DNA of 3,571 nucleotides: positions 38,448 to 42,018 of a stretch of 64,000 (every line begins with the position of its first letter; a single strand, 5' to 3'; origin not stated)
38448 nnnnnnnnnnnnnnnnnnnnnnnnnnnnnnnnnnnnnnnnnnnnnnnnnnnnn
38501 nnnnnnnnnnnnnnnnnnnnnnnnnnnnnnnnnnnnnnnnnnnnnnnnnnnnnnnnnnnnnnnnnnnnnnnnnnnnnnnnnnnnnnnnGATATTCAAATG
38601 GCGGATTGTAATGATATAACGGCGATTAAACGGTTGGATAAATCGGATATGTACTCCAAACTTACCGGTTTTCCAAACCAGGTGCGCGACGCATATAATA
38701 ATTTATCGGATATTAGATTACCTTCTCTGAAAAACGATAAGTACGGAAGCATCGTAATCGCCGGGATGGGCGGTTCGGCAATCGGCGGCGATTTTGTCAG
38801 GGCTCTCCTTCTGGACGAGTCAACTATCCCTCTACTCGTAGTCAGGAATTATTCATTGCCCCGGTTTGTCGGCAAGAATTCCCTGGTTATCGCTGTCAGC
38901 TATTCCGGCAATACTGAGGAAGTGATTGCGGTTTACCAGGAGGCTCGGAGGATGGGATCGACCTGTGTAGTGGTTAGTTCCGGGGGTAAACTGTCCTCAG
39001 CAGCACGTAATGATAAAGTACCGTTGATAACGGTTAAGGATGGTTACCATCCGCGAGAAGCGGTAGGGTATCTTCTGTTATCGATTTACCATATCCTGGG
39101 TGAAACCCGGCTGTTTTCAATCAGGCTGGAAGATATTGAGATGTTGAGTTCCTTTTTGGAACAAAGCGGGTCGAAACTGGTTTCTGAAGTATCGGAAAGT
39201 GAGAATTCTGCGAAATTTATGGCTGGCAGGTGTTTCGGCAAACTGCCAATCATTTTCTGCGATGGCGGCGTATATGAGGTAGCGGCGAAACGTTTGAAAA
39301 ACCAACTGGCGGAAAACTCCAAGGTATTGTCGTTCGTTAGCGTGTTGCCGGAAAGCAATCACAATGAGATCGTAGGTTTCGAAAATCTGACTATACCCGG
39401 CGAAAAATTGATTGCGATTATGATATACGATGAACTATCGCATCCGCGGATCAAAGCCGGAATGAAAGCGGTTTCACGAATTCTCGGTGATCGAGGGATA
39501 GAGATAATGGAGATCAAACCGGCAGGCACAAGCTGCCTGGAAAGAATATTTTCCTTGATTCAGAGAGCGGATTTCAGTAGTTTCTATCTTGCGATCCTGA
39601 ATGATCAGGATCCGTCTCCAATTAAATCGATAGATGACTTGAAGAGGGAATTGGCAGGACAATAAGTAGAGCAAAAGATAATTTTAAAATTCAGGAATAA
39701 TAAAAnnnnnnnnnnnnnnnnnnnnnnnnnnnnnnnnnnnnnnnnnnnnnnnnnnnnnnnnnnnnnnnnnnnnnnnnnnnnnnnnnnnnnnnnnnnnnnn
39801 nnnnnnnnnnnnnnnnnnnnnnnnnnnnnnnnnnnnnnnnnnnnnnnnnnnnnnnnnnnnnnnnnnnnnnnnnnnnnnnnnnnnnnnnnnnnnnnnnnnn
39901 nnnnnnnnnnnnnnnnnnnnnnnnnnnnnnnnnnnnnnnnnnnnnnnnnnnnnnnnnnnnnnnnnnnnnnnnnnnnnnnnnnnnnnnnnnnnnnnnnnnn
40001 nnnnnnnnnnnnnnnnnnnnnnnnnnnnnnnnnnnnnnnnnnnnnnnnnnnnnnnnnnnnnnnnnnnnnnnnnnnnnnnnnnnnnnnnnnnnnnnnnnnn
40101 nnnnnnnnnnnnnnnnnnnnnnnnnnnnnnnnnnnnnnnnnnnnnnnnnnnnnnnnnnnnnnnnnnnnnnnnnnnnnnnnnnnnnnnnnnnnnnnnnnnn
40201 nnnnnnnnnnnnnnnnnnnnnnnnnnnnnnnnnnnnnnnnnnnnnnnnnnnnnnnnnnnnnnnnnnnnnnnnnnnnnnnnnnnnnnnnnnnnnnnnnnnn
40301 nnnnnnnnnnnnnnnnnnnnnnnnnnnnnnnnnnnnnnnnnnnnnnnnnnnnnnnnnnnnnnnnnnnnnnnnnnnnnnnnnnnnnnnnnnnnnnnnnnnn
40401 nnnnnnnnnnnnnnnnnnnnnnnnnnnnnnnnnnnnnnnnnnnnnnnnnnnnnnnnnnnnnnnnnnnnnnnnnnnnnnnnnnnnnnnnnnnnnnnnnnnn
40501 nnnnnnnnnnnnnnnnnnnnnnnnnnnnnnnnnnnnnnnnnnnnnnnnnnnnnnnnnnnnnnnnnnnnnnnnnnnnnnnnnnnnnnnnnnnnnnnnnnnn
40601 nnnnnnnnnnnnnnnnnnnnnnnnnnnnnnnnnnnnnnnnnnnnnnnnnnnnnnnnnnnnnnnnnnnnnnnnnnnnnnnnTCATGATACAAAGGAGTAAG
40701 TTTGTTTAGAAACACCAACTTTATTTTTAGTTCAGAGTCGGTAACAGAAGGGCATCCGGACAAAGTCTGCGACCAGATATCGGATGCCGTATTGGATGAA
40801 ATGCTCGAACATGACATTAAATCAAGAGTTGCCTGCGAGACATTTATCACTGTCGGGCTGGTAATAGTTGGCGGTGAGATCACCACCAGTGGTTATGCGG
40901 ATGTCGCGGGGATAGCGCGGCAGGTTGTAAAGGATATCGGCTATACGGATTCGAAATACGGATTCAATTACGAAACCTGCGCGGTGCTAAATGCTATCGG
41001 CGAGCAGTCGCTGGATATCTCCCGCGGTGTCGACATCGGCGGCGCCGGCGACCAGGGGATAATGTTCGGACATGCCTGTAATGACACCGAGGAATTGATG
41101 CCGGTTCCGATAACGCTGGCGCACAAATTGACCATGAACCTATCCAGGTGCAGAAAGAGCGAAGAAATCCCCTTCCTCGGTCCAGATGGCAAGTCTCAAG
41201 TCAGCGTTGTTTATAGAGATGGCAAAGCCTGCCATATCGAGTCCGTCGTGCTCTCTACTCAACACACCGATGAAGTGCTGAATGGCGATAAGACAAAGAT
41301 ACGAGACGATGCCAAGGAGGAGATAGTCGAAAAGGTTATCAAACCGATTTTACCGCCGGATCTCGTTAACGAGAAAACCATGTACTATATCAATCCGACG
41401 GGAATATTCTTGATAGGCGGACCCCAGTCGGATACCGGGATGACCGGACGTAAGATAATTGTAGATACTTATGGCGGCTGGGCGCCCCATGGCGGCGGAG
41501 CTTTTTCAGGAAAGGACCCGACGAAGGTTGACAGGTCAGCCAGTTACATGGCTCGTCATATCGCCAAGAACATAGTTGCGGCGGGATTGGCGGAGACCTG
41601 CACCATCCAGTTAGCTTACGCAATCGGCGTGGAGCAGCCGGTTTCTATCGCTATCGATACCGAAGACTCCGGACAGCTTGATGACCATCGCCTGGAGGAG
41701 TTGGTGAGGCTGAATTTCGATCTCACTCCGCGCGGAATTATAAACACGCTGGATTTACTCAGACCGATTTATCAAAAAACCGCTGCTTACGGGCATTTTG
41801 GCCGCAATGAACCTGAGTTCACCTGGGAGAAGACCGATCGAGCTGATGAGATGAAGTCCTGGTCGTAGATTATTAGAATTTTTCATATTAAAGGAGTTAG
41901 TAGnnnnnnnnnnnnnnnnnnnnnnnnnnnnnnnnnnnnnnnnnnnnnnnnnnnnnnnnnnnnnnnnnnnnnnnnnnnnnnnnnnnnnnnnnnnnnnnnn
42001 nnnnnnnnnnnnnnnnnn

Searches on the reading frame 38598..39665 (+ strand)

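Call 87: search_protein_families(library=pfam, proteins=[window:38598-39665:+], max_evalue=0.00001)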
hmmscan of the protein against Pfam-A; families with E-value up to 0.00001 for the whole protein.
window:38598-39665:+ (355 aa): 2 families
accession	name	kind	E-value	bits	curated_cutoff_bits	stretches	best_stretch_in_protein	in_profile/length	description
PF10432.14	bact-PGI_C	-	1.5e-45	155.2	24.5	1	202-352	2-151/151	Bacterial phospho-glucose isomerase C-terminal SIS domain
PF01380.27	SIS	-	2.5e-07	31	25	1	50-145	6-104/131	SIS domain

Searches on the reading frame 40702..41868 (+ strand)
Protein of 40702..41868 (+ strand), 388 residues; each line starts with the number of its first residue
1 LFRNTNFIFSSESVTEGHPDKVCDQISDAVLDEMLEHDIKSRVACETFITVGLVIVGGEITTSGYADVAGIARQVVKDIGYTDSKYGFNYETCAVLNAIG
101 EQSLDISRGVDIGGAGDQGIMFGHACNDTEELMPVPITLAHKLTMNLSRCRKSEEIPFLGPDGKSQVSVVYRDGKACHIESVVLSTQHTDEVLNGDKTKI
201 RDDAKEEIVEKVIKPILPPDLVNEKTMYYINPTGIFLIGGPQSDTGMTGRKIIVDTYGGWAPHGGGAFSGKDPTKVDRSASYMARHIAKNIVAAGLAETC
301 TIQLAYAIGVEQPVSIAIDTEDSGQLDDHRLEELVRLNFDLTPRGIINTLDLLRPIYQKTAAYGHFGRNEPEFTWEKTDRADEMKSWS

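Call 87: search_protein_families(library=pfam, proteins=[window:40702-41868:+], max_evalue=0.00001)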
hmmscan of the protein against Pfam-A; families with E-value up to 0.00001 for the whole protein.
window:40702-41868:+ (388 aa): 3 families
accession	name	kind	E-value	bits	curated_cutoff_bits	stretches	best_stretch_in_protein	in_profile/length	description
PF02773.21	S-AdoMet_synt_C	-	1.8e-66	222.7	25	1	238-377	1-138/138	S-adenosylmethionine synthetase, C-terminal domain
PF00438.25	S-AdoMet_synt_N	-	9.4e-42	142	33.1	1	7-103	2-98/99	S-adenosylmethionine synthetase, N-terminal domain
PF02772.21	S-AdoMet_synt_M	-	1.2e-41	142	29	1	114-236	3-120/120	S-adenosylmethionine synthetase, central domain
